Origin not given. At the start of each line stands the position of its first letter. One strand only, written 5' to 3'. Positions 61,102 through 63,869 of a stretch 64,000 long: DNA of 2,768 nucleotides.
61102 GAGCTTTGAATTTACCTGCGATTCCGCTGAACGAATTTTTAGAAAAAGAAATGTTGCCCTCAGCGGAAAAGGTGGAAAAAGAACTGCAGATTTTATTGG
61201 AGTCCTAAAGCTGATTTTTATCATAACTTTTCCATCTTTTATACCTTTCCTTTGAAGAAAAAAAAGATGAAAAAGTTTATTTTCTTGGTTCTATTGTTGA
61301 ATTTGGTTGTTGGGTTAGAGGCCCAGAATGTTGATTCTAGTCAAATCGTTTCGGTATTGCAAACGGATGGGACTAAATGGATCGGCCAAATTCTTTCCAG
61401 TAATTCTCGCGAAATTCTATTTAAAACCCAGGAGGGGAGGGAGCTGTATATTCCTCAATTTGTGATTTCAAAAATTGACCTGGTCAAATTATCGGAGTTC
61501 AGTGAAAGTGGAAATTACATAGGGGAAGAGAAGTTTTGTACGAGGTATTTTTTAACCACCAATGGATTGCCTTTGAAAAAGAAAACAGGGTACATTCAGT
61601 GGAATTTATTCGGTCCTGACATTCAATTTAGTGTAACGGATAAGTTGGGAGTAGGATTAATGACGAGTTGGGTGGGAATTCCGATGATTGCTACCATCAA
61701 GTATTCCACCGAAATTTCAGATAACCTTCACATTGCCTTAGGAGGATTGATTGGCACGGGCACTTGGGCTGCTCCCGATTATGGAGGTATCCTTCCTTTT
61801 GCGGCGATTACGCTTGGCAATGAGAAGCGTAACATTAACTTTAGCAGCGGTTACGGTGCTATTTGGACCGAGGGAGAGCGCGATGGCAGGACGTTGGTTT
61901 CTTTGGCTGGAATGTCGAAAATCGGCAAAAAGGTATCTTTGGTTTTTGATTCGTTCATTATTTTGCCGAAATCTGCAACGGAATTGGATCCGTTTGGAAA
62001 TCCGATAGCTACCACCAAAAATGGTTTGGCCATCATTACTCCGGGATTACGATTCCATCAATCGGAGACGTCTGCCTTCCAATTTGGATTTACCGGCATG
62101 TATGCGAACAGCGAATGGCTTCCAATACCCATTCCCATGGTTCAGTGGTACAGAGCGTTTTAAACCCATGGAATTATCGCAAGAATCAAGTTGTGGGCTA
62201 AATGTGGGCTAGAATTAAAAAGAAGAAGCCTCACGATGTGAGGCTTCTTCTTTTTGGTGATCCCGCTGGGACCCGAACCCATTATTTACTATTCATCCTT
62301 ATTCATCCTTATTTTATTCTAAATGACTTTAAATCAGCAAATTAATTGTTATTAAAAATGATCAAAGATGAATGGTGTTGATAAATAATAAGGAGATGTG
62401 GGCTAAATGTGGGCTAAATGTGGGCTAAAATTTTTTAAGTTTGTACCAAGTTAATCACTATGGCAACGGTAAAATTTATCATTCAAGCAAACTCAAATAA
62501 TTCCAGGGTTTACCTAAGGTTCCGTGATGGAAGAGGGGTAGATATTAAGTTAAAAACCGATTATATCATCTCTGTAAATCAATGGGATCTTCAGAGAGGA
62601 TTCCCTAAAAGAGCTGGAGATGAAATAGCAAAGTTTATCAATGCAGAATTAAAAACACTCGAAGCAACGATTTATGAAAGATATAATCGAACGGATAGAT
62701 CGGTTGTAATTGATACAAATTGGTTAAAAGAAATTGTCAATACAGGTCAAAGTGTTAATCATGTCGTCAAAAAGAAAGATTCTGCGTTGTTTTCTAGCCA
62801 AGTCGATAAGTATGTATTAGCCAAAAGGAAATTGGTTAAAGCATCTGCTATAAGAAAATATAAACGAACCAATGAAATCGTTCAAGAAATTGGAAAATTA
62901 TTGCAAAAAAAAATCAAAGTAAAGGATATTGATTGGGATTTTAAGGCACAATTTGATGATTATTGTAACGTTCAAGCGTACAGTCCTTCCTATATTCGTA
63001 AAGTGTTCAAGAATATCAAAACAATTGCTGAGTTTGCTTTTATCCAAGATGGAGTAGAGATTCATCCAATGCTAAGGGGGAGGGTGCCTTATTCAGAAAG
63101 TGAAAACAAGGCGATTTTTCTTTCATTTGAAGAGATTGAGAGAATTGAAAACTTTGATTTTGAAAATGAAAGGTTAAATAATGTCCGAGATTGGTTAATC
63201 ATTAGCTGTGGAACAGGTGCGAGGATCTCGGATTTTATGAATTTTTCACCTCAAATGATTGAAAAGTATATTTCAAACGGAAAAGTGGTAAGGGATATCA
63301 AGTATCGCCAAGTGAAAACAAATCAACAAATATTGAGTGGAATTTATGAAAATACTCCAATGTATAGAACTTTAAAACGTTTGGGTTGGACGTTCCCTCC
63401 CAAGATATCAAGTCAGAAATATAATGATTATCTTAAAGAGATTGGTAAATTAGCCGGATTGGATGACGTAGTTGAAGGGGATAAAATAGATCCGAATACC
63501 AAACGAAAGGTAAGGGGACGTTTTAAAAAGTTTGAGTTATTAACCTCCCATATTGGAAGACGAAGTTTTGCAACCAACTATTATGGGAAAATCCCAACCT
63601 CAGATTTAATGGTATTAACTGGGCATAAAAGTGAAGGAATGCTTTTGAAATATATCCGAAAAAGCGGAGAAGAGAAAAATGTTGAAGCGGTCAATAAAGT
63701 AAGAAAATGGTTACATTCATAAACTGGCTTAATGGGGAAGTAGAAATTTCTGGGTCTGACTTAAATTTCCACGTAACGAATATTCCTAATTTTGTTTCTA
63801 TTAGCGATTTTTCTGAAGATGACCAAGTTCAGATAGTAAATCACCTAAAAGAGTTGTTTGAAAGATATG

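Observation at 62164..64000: Boundary of an integrated element: tyrosine integrase, orphan tRNA 3' fragment with its own terminator, and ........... tandem repeats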

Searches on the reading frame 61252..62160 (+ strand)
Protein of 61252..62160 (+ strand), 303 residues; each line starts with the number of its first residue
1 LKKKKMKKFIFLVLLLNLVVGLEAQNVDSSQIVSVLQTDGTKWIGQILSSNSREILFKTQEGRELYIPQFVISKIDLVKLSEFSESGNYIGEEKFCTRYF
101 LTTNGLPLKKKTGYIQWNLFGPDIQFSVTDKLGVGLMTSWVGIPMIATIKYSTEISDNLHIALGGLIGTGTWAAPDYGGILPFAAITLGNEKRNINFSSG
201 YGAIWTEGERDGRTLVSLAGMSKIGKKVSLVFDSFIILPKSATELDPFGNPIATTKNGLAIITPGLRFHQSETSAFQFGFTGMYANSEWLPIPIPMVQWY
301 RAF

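Call 8: search_protein_families(library=pfam, proteins=[window:61252-62160:+], max_evalue=0.01)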
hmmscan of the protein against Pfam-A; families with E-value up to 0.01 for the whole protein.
window:61252-62160:+ (303 aa): 0 families

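Call 24: find_encoding_contigs(protein=window:61267-62160:+, flank=10000, max_places=10)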
Protein window:61267-62160:+ (298 aa): 2 contigs read that carry it; 2 places shown.
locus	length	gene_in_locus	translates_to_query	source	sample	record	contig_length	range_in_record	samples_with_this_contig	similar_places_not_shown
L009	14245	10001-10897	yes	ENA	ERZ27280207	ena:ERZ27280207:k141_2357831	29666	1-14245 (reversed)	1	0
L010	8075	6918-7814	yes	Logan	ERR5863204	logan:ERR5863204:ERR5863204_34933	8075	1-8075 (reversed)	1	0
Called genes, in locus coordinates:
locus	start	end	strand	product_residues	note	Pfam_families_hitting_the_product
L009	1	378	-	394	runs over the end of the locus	PF01595:CNNM, PF00571:CBS (weak), PF03471:CorC_HlyC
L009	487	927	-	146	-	PF00436:SSB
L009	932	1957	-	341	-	PF00730:HhH-GPD, PF14520:HHH_5 (faint), PF00633:HHH, PF14815:NUDIX_4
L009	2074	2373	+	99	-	PF00216:Bac_DNA_binding, PF14908:HU-CCDC81_euk_1 (weak), PF18291:HU-HIG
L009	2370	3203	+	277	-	PF13432:TPR_16 (faint), PF23914:TPR_CcmH_CycH, PF14559:TPR_19 (faint), PF13431:TPR_17 (faint)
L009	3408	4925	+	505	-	PF10150:RNase_E_G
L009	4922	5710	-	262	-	PF20243:MbnP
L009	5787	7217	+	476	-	PF13424:TPR_12 (faint)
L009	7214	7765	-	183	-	PF01557:FAA_hydrolase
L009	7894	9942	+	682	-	PF00676:E1_dh, PF02779:Transket_pyr, PF02780:Transketolase_C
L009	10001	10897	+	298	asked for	-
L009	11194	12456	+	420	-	PF00589:Phage_integrase (faint), PF13102:Phage_int_SAM_5 (weak)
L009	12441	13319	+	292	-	-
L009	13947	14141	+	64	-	-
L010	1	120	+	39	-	?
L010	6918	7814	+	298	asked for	-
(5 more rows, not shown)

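Call 26: find_homologous_proteins(query=window:61267-62160:+, max_evalue=1e-20)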
Query window:61267-62160:+ (298 aa): 734 proteins with E <= 1e-20 among 2400 candidates; the best 120 are listed.
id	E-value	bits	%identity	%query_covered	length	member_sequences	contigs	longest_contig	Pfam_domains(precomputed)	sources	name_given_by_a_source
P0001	5.9e-196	667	100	100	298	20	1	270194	-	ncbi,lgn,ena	-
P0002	2.2e-192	656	97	100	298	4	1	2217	-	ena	-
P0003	1.7e-183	627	92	100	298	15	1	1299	-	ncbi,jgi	jgi:hypothetical protein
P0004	2.8e-156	537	77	100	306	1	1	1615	-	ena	-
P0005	1.2e-110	387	55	100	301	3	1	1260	-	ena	-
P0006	7.4e-110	385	55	99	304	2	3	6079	-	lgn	-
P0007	1.3e-107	377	54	100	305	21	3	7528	-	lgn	-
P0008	2.9e-107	376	54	100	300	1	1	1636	-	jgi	jgi:hypothetical protein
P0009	3.8e-107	376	54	100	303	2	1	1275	-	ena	-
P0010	7.8e-107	375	56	100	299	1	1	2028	-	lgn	-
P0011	3.5e-105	369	54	99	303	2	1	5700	-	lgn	-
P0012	1.0e-103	365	52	100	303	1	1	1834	-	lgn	-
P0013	2.0e-101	357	54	92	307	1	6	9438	-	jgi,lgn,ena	-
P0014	1.7e-99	351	53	100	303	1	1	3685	-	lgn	-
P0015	1.2e-98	348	55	93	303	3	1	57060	-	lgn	-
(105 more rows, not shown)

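Call 35: find_encoding_contigs(protein=P0002, flank=10000, max_places=10)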
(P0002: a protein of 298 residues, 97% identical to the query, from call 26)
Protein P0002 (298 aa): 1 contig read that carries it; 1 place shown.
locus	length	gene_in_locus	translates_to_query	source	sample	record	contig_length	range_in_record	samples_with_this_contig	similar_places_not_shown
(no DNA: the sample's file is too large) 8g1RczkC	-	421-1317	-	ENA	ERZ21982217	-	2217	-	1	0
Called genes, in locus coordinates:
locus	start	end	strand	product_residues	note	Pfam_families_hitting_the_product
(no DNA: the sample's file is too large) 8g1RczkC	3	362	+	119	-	?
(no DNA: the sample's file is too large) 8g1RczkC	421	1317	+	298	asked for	-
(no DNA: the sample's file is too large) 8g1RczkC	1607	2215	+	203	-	?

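Call 36: find_encoding_contigs(protein=P0003, flank=10000, max_places=10)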
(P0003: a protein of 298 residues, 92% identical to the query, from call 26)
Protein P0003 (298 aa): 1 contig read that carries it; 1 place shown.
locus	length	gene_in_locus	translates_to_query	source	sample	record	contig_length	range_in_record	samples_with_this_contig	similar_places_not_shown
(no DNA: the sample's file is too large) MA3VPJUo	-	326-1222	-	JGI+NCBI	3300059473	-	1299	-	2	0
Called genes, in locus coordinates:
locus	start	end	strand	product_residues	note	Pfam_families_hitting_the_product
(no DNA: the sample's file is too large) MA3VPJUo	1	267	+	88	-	?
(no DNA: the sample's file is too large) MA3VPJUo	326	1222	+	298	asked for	-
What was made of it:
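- Tried and rejected: P0002 and P0003 had no DNA (calls 35, 36).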

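Call 37: find_encoding_contigs(protein=P0015, flank=6000, max_places=4)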
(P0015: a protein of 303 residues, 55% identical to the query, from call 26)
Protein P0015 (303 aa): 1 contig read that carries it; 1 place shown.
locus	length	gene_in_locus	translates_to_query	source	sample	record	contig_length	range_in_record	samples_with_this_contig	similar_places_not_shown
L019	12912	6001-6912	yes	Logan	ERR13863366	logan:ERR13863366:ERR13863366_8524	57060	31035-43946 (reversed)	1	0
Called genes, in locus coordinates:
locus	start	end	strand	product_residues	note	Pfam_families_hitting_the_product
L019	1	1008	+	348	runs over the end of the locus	PF07661:MORN_2 (faint)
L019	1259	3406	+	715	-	PF00999:Na_H_Exchanger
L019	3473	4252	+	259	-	-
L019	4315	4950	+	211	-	-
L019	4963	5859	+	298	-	-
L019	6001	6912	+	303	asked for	-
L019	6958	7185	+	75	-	-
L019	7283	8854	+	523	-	PF18962:Por_Secre_tail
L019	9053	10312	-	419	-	-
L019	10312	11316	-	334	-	-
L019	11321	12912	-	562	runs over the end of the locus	-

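Call 38: find_encoding_contigs(protein=P0013, flank=6000, max_places=6)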
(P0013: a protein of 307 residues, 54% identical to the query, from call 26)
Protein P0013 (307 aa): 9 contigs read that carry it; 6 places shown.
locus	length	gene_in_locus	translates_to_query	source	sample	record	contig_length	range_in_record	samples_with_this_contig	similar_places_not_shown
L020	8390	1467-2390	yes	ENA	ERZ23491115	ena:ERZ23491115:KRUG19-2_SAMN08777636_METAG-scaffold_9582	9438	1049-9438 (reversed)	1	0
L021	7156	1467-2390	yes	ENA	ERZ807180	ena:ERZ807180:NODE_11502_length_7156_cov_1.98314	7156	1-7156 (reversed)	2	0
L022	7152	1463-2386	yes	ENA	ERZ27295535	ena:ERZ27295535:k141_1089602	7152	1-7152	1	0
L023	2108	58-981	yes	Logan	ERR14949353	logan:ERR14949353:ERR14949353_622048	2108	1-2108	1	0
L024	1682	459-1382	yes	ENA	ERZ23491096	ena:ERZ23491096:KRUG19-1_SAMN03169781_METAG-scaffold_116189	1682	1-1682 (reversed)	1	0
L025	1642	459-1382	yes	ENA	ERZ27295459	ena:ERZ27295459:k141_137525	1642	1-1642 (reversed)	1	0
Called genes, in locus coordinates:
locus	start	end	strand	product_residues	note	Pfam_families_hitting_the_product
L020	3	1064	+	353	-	?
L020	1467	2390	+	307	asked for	-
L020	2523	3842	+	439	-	PF01154:HMG_CoA_synt_N, PF08540:HMG_CoA_synt_C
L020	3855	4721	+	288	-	PF01263:Aldose_epim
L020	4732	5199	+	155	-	PF20791:Acyl-ACP_TE_C (weak), PF13279:4HBT_2, PF03061:4HBT (faint)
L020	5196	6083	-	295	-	PF16119:DUF4835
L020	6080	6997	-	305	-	PF02441:Flavoprotein, PF04127:DFP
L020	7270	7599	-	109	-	PF01192:RNA_pol_Rpb6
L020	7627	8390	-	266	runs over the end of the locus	PF13525:YfiO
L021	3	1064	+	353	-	?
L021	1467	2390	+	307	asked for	-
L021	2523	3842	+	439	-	PF01154:HMG_CoA_synt_N, PF08540:HMG_CoA_synt_C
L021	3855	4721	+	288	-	PF01263:Aldose_epim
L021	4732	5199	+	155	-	PF20791:Acyl-ACP_TE_C (weak), PF13279:4HBT_2, PF03061:4HBT (faint)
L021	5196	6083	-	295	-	PF16119:DUF4835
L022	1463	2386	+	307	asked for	-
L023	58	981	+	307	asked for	-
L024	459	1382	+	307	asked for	-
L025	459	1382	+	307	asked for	-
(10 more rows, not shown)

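Call 53: list_cluster_members(proteins=[P0001, P0189, P0190])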
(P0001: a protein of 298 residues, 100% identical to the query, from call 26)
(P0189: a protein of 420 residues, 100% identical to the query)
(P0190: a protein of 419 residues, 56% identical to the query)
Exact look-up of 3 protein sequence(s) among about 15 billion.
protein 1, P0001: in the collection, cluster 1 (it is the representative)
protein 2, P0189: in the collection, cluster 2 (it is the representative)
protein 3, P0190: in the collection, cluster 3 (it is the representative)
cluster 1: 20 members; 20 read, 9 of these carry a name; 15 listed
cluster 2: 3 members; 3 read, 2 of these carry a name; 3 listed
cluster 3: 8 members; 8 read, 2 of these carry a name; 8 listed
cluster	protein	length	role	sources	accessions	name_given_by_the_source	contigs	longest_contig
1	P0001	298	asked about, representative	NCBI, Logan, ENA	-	-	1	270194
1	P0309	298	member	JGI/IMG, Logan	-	hypothetical protein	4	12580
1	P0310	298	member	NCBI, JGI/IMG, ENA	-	hypothetical protein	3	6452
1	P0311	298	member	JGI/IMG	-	hypothetical protein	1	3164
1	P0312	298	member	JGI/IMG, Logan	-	hypothetical protein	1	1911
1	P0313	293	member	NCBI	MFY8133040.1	MAG: hypothetical protein ACOVOL_07365, partial [Bacteroidia bacterium]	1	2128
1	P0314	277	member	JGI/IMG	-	hypothetical protein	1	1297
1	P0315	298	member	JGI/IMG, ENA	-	hypothetical protein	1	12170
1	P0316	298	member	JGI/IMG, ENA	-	hypothetical protein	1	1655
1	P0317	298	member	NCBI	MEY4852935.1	MAG: hypothetical protein RIS99_1330 [Bacteroidota bacterium]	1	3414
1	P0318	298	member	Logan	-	-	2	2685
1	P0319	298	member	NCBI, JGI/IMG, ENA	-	-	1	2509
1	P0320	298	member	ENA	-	-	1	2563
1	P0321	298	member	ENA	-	-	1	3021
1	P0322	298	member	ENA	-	-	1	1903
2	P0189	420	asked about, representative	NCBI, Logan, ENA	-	-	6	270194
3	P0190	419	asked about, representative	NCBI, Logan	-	-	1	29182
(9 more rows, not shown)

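Call 54: find_encoding_contigs(protein=P0309, flank=10000, max_places=6)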
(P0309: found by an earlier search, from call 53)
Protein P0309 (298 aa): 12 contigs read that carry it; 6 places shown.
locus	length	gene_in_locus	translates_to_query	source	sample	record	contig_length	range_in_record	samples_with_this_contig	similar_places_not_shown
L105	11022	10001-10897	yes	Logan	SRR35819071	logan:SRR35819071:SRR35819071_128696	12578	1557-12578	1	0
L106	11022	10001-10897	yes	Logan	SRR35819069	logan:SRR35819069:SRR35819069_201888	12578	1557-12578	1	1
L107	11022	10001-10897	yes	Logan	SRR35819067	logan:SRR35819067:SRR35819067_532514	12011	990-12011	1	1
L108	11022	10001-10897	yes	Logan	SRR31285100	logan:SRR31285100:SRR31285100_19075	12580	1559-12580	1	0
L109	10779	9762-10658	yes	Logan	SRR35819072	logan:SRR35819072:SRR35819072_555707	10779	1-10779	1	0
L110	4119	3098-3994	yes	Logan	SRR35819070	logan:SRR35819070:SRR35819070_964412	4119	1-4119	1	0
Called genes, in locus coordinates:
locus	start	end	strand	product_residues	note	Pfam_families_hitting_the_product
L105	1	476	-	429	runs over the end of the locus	PF01595:CNNM, PF00571:CBS (weak), PF03471:CorC_HlyC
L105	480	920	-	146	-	PF00436:SSB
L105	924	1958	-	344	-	PF00730:HhH-GPD, PF00633:HHH (weak), PF14815:NUDIX_4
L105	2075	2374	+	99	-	PF00216:Bac_DNA_binding, PF14908:HU-CCDC81_euk_1 (weak), PF18291:HU-HIG (weak)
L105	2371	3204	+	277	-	PF13432:TPR_16 (faint), PF23914:TPR_CcmH_CycH, PF14559:TPR_19 (faint), PF13431:TPR_17 (faint)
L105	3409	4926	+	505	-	PF10150:RNase_E_G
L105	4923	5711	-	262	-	PF20243:MbnP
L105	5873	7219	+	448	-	-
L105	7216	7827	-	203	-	PF01557:FAA_hydrolase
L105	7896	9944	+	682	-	PF00676:E1_dh, PF02779:Transket_pyr, PF02780:Transketolase_C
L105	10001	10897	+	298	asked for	-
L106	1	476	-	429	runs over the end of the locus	PF01595:CNNM, PF00571:CBS (weak), PF03471:CorC_HlyC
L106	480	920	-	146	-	PF00436:SSB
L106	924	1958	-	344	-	PF00730:HhH-GPD, PF00633:HHH (weak), PF14815:NUDIX_4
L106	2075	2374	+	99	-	PF00216:Bac_DNA_binding, PF14908:HU-CCDC81_euk_1 (weak), PF18291:HU-HIG (weak)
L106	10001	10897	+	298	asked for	-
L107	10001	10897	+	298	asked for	-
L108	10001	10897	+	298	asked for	-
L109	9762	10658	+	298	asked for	-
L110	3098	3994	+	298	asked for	-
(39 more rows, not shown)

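Call 58: find_encoding_contigs(protein=P0310, flank=10000, max_places=6)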
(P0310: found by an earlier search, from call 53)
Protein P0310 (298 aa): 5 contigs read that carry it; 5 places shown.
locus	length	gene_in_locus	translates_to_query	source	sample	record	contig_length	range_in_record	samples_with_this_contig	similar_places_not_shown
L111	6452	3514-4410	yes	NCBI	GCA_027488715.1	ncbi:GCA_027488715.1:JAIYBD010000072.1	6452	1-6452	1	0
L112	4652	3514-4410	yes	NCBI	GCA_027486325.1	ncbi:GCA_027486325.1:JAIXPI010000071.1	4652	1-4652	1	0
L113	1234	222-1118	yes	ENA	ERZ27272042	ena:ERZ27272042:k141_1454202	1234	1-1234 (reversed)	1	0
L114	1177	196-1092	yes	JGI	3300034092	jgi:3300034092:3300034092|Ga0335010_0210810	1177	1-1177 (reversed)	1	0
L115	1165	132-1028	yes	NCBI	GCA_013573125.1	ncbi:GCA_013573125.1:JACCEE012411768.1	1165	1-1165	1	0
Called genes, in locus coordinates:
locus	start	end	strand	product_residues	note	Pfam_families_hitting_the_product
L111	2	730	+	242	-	?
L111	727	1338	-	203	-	PF01557:FAA_hydrolase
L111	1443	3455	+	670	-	PF00676:E1_dh, PF02779:Transket_pyr, PF02780:Transketolase_C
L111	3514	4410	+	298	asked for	-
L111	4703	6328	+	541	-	PF07969:Amidohydro_3, PF01979:Amidohydro_1 (faint)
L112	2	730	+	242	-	?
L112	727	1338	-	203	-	PF01557:FAA_hydrolase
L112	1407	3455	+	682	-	PF00676:E1_dh, PF02779:Transket_pyr, PF02780:Transketolase_C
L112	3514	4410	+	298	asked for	-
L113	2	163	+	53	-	?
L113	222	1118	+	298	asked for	-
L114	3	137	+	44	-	?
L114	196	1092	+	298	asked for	-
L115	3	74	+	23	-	?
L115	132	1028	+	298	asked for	-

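Call 59: find_encoding_contigs(protein=P0315, flank=10000, max_places=6)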
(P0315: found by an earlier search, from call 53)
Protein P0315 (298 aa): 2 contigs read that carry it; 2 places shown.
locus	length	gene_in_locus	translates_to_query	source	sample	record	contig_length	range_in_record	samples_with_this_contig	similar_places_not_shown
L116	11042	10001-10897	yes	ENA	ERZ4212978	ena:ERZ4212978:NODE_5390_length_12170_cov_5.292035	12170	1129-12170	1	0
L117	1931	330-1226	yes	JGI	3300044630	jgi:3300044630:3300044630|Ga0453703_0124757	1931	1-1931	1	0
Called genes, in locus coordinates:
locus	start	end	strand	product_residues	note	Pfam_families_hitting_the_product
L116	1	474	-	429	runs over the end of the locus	PF01595:CNNM, PF00571:CBS (weak), PF03471:CorC_HlyC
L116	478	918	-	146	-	PF00436:SSB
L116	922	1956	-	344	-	PF00730:HhH-GPD, PF00633:HHH (weak), PF14815:NUDIX_4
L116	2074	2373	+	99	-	PF00216:Bac_DNA_binding, PF14908:HU-CCDC81_euk_1 (weak), PF18291:HU-HIG (weak)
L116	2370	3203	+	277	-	PF13432:TPR_16 (faint), PF23914:TPR_CcmH_CycH, PF14559:TPR_19 (faint), PF13431:TPR_17 (faint)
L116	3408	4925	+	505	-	PF10150:RNase_E_G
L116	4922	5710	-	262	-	PF20243:MbnP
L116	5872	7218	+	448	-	-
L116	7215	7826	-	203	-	PF01557:FAA_hydrolase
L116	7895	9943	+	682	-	PF00676:E1_dh, PF02779:Transket_pyr, PF02780:Transketolase_C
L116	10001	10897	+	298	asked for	-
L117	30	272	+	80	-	PF02780:Transketolase_C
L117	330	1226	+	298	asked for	-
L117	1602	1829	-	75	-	-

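Call 85: search_protein_families(library=ncbifam, proteins=[window:61267-62160:+], max_evalue=0.001)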
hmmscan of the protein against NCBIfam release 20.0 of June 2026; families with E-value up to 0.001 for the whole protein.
window:61267-62160:+ (298 aa): 0 families

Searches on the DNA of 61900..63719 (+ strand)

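Call 5: search_rna_families(source=window, start=61900, end=62700, threshold=evalue, max_evalue=10, show_alignments=3)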
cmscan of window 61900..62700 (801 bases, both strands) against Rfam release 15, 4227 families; matches with E-value up to 10: 17.
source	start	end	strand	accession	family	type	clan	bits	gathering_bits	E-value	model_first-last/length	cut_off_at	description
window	62197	62253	+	RF02495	ohsC_RNA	Gene; antitoxin;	-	29.2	50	0.031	1-77/77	no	Oppression of Hydrophobic ORF by sRNA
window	62219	62293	-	RF01859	Phe_leader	Cis-reg; leader;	-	23.9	55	0.17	1-125/125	no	Phenylalanine leader peptide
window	62197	62271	+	RF02006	mir-1253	Gene; miRNA;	-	23.4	103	0.046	1-94/94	no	mir-1253 microRNA precursor family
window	62205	62312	-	RF02621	BSnc120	Gene; sRNA;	-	21.5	114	0.038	1-88/88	no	Brucella sRNA 120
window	62180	62253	+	RF01859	Phe_leader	Cis-reg; leader;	-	19.2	55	1.8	1-125/125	no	Phenylalanine leader peptide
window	62214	62320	+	RF00558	L20_leader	Cis-reg; leader;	-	18.9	58.7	0.52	1-127/127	no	Ribosomal protein L20 leader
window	62216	62256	+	RF04185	MIR2118_2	Gene; miRNA;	-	18.5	120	1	1-106/106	no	MIR2118_2 microRNA precursor family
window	62430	62572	+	RF00540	snopsi18S-1854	Gene; snRNA; snoRNA; HACA-box;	-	18.2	40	3.3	1-156/156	no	Small nucleolar RNA psi18S-1854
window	62216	62331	-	RF02637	EF0408_EF0409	Gene; sRNA;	-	18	440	0.026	1-412/412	no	Enterococcus sRNA EF0408_EF0409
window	62176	62256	+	RF02048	STnc30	Gene; sRNA;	-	17.1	120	5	1-132/132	no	Salmonella enterica conserved region STnc30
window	62216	62256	+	RF04053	mir-95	Gene; miRNA;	-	16.9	67.5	3.3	1-79/79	no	mir-95 microRNA precursor family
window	62216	62255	+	RF02862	sRNA_1300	Gene; sRNA;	-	16.5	48.8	0.34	185-224/231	no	Enterococcus sRNA 1300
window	62219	62253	+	RF04170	MIR7723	Gene; miRNA;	-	16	200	2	1-235/235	no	MIR7723 microRNA precursor family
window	62294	62380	+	RF03670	MIR3932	Gene; miRNA;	-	16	150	5.6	1-123/123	no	MIR3932 microRNA precursor family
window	62220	62252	+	RF02637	EF0408_EF0409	Gene; sRNA;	-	15.8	440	0.11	375-408/412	no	Enterococcus sRNA EF0408_EF0409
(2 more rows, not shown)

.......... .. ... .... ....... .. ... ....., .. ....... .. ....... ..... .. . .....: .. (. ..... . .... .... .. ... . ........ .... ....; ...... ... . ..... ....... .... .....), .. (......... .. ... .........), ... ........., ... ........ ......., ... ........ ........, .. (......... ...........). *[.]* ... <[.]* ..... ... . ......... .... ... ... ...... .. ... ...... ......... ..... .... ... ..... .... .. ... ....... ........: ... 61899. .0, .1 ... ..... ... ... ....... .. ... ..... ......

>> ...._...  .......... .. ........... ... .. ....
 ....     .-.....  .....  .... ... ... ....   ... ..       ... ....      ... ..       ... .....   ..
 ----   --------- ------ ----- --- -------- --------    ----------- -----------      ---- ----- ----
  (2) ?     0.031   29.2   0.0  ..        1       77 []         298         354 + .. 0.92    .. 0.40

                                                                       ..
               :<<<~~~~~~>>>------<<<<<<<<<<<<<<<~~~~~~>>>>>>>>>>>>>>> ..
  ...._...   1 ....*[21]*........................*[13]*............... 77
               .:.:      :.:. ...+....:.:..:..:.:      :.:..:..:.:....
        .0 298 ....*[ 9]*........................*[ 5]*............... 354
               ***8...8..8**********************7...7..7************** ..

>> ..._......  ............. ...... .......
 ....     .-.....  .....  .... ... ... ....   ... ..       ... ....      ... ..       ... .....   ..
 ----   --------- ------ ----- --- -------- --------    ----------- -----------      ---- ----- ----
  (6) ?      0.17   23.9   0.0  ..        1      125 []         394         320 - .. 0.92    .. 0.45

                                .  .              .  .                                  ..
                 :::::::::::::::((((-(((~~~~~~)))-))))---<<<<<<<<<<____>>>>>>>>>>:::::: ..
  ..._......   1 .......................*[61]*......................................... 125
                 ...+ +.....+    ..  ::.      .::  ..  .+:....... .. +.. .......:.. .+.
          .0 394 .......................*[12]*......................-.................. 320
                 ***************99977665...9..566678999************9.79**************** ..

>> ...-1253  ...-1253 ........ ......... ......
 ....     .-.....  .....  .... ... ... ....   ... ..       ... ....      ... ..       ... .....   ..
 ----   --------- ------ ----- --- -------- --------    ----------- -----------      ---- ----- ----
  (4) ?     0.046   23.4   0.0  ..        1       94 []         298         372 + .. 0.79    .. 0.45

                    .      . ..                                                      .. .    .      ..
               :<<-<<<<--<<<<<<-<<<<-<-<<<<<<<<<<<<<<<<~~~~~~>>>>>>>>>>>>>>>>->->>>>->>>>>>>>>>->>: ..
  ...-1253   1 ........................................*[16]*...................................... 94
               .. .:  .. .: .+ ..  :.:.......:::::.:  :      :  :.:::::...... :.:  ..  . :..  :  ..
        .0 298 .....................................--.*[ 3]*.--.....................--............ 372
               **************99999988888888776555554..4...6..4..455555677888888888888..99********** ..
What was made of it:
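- Tried and rejected: Nothing meaningful was found in the intergenic region; all hits were hairpin-driven and far below threshold (call 5).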

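Call 75: search_rna_families(sources=[L002, L026, L111], threshold=gathering)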
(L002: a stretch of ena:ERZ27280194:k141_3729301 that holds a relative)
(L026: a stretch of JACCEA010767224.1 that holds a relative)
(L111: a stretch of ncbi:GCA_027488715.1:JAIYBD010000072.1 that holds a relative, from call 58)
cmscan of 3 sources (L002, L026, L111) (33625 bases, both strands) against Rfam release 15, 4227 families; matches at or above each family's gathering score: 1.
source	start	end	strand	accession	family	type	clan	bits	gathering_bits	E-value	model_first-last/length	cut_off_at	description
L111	4508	4580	-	RF00005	tRNA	Gene; tRNA;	CL00001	71.5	29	6.2e-14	1-71/71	no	tRNA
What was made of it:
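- Rfam scores the tRNA at 71.5 bits (call 75).
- Tried and rejected: Nothing was found on L002 or L026 (call 75).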
